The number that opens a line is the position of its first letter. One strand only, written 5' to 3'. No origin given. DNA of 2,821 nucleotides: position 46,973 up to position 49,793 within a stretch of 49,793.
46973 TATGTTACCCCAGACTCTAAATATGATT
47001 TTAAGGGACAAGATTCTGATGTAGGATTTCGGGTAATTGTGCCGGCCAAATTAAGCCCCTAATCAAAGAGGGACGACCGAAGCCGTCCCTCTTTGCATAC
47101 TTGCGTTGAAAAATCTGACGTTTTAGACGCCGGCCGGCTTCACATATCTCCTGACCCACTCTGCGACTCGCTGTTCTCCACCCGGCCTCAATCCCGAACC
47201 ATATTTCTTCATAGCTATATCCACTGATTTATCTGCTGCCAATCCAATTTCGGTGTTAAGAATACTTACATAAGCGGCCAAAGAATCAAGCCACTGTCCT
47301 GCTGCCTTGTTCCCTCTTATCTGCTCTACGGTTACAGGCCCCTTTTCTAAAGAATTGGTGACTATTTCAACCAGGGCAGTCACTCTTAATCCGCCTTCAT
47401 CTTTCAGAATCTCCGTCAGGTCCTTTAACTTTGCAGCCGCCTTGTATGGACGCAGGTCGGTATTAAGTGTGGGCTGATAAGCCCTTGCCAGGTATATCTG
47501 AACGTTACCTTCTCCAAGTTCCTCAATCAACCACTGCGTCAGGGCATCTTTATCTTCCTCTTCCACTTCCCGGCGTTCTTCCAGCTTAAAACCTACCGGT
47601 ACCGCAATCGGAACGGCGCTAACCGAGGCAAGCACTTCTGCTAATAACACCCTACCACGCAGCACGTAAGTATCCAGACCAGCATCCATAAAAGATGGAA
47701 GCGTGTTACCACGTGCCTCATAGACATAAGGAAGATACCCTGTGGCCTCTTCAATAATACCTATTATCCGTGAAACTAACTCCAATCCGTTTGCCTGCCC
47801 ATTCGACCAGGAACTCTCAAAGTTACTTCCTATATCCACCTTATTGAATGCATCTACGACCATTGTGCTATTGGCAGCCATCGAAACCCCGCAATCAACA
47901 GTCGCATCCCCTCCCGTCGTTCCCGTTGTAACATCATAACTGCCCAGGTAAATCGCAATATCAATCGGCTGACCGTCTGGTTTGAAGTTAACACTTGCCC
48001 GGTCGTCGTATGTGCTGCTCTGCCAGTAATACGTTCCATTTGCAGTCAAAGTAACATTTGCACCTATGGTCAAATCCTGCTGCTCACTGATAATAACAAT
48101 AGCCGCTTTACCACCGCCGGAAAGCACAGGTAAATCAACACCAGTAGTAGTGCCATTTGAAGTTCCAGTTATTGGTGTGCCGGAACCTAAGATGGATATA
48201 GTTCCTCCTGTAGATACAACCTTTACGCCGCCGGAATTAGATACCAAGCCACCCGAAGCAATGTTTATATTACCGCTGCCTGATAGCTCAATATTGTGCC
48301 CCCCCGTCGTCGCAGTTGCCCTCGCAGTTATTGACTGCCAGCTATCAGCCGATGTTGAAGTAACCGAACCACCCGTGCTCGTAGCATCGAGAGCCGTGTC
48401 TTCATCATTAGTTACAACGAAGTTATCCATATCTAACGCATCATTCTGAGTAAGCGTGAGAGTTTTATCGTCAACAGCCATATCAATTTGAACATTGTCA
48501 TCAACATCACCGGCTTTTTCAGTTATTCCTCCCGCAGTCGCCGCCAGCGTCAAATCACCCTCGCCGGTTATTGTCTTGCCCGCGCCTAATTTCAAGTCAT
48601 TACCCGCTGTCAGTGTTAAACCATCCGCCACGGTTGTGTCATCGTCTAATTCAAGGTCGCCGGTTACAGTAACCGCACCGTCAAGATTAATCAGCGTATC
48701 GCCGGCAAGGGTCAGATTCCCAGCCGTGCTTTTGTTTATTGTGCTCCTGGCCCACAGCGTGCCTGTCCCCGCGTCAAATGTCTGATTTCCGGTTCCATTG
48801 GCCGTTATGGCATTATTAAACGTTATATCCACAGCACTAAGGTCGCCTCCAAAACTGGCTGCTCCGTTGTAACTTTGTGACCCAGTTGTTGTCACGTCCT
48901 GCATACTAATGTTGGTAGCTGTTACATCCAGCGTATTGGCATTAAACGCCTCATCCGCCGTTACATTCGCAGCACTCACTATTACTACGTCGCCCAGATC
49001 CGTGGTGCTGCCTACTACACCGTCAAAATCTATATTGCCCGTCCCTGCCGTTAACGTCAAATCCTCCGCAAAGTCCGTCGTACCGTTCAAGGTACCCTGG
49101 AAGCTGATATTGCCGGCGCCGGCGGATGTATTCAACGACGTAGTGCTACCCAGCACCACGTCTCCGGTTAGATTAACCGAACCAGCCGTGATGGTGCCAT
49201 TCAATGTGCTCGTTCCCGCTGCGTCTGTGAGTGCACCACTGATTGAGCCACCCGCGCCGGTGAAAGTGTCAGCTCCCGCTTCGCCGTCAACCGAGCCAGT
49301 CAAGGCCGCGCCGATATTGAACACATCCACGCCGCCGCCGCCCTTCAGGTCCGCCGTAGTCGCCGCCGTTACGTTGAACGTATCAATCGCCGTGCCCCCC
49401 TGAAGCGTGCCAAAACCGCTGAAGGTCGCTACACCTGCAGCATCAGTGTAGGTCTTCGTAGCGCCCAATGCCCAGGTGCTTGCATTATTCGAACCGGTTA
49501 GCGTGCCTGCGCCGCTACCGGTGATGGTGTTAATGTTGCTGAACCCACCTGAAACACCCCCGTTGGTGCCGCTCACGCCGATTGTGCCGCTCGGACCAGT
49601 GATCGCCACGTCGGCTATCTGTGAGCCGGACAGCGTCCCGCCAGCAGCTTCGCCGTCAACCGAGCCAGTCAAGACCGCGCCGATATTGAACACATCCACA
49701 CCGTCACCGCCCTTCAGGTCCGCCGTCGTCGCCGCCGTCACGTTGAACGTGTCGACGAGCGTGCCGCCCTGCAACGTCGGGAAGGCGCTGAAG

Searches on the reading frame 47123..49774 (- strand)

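Call 7: search_protein_families(library=pfam, proteins=[window:47123-49774:-], max_evalue=0.1)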
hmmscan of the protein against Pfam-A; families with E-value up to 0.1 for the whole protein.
window:47123-49774:- (883 aa): 2 families
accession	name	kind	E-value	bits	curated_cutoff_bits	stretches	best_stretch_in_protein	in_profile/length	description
PF04519.19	Bactofilin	-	0.0015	19.2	27.9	1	173-243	4-72/98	Polymer-forming cytoskeletal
PF05594.20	Fil_haemagg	-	0.015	16.4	21.5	1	328-397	3-71/72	Haemagglutinin repeat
